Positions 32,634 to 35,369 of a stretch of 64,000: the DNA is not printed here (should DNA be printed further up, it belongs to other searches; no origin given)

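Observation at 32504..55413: VirB-type T4SS with rvh/cag-like gene order, duplicated VirB8, and no recognisable VirB2, VirB6, VirD4 or relaxase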

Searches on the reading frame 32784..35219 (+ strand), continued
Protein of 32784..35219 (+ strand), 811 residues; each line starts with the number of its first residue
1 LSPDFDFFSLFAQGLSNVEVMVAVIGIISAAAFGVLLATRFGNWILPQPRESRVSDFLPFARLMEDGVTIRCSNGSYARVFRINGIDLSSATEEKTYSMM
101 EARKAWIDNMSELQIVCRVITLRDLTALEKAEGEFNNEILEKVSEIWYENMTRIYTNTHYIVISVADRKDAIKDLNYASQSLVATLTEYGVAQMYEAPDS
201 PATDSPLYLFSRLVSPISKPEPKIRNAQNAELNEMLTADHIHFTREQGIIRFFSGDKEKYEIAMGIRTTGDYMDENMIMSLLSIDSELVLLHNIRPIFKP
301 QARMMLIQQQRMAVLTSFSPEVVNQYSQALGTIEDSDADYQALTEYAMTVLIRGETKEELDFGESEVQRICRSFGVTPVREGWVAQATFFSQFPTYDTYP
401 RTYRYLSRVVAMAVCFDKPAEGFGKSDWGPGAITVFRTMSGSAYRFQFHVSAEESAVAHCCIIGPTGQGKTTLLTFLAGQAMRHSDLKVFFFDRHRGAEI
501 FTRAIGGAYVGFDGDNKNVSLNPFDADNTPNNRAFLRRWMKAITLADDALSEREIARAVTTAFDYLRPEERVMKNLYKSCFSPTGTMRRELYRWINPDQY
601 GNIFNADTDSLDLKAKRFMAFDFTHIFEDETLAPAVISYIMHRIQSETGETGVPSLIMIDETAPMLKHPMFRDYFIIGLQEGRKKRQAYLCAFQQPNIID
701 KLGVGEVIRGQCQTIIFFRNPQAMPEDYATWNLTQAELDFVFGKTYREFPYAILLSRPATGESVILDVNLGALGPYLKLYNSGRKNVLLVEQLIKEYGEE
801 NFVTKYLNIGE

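Call 80: search_protein_families(library=pfam, proteins=[L021:7646-8002:+, L021:8071-8421:+, L021:8450-9586:+, L023:7457-7843:+, L023:8404-9702:+, L015:19348-20709:+, L014:24061-25347:+, L015:18469-19224:+, L014:19650-19964:+], max_evalue=0.05)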
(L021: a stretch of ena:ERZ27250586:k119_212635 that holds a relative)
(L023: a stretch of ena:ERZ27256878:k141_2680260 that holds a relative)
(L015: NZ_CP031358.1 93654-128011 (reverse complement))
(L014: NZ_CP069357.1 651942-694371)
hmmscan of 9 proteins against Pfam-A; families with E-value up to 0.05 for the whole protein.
L021:7646-8002:+ (118 aa): 2 families
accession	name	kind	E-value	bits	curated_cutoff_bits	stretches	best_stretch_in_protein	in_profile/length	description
PF04956.18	TrbC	-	1.8e-06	28.5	27.9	1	2-94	2-97/98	TrbC/VIRB2 pilin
PF01925.25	TauE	-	0.015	15.4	32.6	1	18-93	140-214/237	Sulfite exporter TauE/SafE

L021:8071-8421:+ (116 aa): 1 family
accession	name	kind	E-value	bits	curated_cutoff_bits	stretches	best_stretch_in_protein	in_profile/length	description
PF04956.18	TrbC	-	1.9e-06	28.4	27.9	1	14-94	14-97/98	TrbC/VIRB2 pilin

L021:8450-9586:+ (378 aa): 1 family
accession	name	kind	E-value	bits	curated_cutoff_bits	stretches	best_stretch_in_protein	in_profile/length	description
PF04956.18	TrbC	-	0.0022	18.6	27.9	1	2-83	7-88/98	TrbC/VIRB2 pilin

L023:7457-7843:+ (128 aa): 2 families
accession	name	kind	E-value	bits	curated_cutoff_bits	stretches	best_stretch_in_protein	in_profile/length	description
PF04956.18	TrbC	-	7.2e-08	33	27.9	1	4-96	6-95/98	TrbC/VIRB2 pilin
PF20990.2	DUF2207_C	-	0.012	15.8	33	1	33-109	124-197/247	Predicted membrane protein (DUF2207) C-terminal domain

L023:8404-9702:+ (432 aa): 1 family
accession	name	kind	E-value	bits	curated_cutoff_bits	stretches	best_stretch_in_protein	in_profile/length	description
PF04956.18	TrbC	-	1e-06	29.3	27.9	1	8-87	10-88/98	TrbC/VIRB2 pilin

L015:19348-20709:+ (453 aa): 0 families

L014:24061-25347:+ (428 aa): 1 family
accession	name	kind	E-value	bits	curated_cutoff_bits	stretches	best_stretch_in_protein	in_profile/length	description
PF10157.14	BORCS6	-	0.036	14.7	35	0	65-110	55-100/101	BLOC-1-related complex sub-unit 6 C-terminal helix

L015:18469-19224:+ (251 aa): 4 families
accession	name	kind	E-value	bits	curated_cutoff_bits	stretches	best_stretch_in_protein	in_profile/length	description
PF07996.16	T4SS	-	6.8e-07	30.3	24.7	1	30-232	1-187/197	Type IV secretion system proteins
PF10057.14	MpsC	-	0.0026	18.3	23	1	26-84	25-83/111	Na+-translocating membrane potential-generating system (MpsC)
PF24615.2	Spectrin_Anc-1_2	-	0.037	14.7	28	0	46-80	36-70/105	Nuclear anchorage protein 1, spectrin repeat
PF05531.17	NPV_P10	-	0.039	14.9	29.8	0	40-83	7-49/75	Nucleopolyhedrovirus P10 protein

L014:19650-19964:+ (104 aa): 1 family
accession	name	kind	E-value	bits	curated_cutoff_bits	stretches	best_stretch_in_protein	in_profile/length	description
PF05101.18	VirB3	-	3.7e-05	24.4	23.9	1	8-103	5-83/84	Type IV secretory pathway, VirB3-like protein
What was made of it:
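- VirB2 in sisters: VirB2 modules pass the Pfam TrbC cut-off (call 80).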

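Call 101: find_encoding_contigs(protein=P0001, flank=10000, max_places=2)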
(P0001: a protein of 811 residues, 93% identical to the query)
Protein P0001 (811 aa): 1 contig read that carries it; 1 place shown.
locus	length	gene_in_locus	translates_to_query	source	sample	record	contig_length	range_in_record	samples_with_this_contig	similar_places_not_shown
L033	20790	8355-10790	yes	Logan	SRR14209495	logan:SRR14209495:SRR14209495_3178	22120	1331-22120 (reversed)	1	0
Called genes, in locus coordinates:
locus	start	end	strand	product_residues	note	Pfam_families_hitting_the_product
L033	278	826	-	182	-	PF00589:Phage_integrase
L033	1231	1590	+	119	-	PF00453:Ribosomal_L20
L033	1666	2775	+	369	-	PF02912:Phe_tRNA-synt_N, PF01409:tRNA-synt_2d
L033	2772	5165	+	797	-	PF01588:tRNA_bind, PF03483:B3_4, PF03484:B5, PF17759:tRNA_synthFbeta, PF03147:FDX-ACB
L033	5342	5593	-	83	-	-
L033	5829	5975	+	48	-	-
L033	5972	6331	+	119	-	PF04956:TrbC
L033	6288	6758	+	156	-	PF04956:TrbC (weak)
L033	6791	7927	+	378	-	-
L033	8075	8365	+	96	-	-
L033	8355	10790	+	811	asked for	PF27097:VirB4_TrbE_N, PF03135:CagE_TrbE_VirB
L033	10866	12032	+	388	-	-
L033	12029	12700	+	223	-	-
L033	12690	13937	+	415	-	-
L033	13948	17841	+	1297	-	-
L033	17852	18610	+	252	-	PF04335:VirB8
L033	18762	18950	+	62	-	-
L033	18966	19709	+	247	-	PF04335:VirB8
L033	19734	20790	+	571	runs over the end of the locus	PF03524:CagX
